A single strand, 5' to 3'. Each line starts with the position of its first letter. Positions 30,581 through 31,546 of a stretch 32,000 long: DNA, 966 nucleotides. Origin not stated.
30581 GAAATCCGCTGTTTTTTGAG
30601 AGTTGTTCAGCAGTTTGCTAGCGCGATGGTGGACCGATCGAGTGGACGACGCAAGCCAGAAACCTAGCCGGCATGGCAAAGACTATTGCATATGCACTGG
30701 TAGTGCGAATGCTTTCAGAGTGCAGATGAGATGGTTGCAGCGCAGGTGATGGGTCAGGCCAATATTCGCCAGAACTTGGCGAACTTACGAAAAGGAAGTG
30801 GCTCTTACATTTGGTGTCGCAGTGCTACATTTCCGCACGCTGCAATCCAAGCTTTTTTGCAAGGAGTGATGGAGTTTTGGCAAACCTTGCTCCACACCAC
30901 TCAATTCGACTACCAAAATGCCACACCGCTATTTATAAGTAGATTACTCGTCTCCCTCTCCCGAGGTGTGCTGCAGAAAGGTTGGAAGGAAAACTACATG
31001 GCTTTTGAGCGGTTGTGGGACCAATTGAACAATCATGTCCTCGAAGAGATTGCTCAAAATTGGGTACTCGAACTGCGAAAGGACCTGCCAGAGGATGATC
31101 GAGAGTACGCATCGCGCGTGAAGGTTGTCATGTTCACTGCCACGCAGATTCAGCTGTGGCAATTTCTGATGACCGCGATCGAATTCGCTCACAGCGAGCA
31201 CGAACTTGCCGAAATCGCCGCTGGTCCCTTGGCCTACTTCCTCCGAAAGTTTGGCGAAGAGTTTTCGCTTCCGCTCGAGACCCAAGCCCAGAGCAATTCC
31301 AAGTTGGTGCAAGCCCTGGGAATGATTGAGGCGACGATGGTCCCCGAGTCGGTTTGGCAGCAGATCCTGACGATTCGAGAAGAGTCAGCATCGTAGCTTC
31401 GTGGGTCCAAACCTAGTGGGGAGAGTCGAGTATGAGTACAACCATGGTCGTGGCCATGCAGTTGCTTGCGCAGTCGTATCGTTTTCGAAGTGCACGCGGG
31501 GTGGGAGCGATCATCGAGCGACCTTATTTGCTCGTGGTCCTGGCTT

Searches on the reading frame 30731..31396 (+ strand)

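Call 75: search_protein_families(library=pfam, proteins=[window:30731-31396:+], max_evalue=0.001)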
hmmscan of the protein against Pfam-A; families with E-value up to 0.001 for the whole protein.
window:30731-31396:+ (221 aa): 1 family
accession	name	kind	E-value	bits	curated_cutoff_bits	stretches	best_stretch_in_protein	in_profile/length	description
PF21746.2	DUF6869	-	7.4e-12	45.5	30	1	123-218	10-105/107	Family of unknown function (DUF6869)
